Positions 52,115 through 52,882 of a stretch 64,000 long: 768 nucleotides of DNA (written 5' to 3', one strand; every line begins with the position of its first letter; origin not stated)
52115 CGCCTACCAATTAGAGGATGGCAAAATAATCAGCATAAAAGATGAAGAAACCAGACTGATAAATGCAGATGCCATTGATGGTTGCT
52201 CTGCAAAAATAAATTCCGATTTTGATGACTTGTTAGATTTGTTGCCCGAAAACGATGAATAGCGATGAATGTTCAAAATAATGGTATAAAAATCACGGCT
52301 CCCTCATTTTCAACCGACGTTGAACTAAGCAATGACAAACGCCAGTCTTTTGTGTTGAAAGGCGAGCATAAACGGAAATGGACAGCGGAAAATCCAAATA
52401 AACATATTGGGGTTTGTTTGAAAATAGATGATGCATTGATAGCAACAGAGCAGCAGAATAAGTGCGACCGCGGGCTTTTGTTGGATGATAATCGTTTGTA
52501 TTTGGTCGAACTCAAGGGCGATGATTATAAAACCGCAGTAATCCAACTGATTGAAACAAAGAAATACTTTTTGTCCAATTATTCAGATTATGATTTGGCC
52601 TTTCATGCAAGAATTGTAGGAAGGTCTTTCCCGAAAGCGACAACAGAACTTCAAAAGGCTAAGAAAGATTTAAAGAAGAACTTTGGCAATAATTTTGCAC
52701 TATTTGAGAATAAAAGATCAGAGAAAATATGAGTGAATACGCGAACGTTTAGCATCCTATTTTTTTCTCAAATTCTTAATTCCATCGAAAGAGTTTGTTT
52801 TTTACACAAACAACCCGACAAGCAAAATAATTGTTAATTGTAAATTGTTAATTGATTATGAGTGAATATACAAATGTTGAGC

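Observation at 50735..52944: The hsdR promoter and 5' end is present in three copies that bracket the ATPase-nuclease cassette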

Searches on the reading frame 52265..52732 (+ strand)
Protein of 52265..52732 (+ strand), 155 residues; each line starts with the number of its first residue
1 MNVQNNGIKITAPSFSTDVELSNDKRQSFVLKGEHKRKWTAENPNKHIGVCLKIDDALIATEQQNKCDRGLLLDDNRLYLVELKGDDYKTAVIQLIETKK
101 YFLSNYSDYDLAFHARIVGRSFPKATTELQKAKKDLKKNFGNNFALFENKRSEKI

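Call 4: search_protein_families(library=pfam, proteins=[window:52265-52732:+], max_evalue=0.01)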
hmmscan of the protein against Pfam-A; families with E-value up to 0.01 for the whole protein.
window:52265-52732:+ (155 aa): 0 families

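Call 7: search_protein_families(library=padloc, proteins=[window:52265-52732:+], max_evalue=0.01)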
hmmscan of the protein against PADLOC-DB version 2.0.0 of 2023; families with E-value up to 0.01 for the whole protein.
window:52265-52732:+ (155 aa): 2 families
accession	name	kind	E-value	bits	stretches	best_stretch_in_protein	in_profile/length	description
PDLC04563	PDC-M29B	-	6.4e-08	30.9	1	30-141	31-152/164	-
PDLC04564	PDC-M29B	-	0.00059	17.8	1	32-118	32-124/162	-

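Call 29: find_encoding_contigs(protein=window:52265-52732:+, flank=8000, max_places=10)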
Protein window:52265-52732:+ (155 aa): 14 contigs read that carry it; 9 places shown.
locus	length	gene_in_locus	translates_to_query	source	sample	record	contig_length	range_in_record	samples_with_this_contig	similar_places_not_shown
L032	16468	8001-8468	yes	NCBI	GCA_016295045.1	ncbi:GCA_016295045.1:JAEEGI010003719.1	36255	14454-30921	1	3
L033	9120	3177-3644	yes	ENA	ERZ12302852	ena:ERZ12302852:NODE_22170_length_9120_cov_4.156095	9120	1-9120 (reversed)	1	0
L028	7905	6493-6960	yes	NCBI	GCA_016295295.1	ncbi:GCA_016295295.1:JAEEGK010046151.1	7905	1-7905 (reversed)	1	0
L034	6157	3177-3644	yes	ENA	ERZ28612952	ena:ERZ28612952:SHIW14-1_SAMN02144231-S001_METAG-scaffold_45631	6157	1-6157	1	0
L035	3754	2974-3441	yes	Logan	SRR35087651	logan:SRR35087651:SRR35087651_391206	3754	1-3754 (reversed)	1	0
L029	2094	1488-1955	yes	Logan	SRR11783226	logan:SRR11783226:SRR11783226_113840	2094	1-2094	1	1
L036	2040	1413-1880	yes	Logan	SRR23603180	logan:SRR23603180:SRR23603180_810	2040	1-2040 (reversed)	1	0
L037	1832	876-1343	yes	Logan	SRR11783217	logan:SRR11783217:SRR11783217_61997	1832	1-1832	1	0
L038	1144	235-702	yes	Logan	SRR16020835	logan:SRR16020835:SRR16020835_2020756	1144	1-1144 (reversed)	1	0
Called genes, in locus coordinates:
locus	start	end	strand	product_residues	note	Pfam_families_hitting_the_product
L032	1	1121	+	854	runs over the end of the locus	PF12161:HsdM_N, PF02384:N6_Mtase, PF07669:Eco57I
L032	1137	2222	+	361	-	PF17761:DUF1016_N, PF06250:YhcG_C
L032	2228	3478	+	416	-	PF01420:Methylase_S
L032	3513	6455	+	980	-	PF05729:NACHT, PF13401:AAA_22 (weak)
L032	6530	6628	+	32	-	-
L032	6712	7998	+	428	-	PF13304:AAA_21 (faint), PF13175:AAA_15 (weak)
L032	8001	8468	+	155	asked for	-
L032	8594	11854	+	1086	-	PF04313:HSDR_N, PF04851:ResIII, PF18766:SWI2_SNF2, PF22679:T1R_D3-like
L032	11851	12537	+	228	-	PF01863:YgjP-like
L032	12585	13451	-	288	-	PF00756:Esterase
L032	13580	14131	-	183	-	PF00578:AhpC-TSA, PF08534:Redoxin, PF00085:Thioredoxin (weak), PF13098:Thioredoxin_2 (weak), PF13905:Thioredoxin_8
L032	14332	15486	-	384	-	PF07291:MauE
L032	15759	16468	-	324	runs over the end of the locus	PF11288:DUF3089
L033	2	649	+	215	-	?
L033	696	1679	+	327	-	PF02518:HATPase_c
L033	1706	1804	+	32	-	-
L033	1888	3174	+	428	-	PF13304:AAA_21 (faint), PF13175:AAA_15 (weak)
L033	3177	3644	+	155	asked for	-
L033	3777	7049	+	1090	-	PF04313:HSDR_N, PF04851:ResIII, PF18766:SWI2_SNF2, PF22679:T1R_D3-like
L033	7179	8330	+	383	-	PF13173:AAA_14, PF13401:AAA_22 (faint), PF13635:DUF4143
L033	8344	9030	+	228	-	PF01863:YgjP-like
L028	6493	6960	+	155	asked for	-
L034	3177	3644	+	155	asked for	-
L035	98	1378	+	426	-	PF14279:HNH_5 (weak)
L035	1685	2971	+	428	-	PF13304:AAA_21 (faint), PF13175:AAA_15 (weak)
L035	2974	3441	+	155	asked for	-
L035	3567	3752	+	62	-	?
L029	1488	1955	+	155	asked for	-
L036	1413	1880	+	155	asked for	-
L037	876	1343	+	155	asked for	-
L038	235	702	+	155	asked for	-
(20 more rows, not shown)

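Call 35: search_protein_families(library=pfam, proteins=[L033:696-1679:+, L035:98-1378:+], max_evalue=0.001)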
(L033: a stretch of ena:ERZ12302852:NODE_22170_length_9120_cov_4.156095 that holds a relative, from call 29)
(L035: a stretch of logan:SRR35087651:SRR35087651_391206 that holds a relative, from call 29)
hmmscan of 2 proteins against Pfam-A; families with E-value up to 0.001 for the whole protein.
L033:696-1679:+ (327 aa): 1 family
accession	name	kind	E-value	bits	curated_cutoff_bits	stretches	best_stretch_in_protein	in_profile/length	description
PF02518.31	HATPase_c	-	2.5e-08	34.8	26.4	1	212-300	8-94/111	Histidine kinase-, DNA gyrase B-, and HSP90-like ATPase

L035:98-1378:+ (426 aa): 1 family
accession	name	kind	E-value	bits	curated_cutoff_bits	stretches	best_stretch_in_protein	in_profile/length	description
PF14279.12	HNH_5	-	1e-07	32.2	27.5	1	169-220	1-53/56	HNH endonuclease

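Call 52: search_solved_structures(query=A7, max_evalue=10)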
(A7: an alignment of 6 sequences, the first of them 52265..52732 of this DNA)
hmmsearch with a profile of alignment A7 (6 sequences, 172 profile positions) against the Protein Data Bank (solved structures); distinct sequences matched with E-value up to 10: 0.

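Call 53: search_protein_families(library=ncbifam, proteins=[window:52265-52732:+], max_evalue=0.01)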
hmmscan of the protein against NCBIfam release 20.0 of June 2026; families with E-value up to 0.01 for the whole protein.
window:52265-52732:+ (155 aa): 0 families

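Call 59: predict_structure(protein=window:52265-52732:+)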
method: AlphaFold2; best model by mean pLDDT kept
length: 155 residues; sequences in the alignment: 1
mean_pLDDT: 33.1   pTM: 0.22
mean pLDDT of the five models: 33.1, 30.7, 30.4, 30.1, 29.9
residues with pLDDT >= 90: 0; 70-90: 0; 50-70: 0; < 50: 155
segments of 3 or more residues with pLDDT < 50: 1-155
pLDDT, mean of each block of 10 residues (from residue 1): 25 28 28 27 33 34 37 36 36 30 34 36 38 44 34 28
secondary structure, 60 per line:
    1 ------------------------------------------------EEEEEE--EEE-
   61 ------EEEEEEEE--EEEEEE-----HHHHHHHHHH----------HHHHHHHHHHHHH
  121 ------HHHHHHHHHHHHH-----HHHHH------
elements in order: E49-54 E57-59 E67-74 E77-82 H88-97 H108-120 H127-139 H145-149
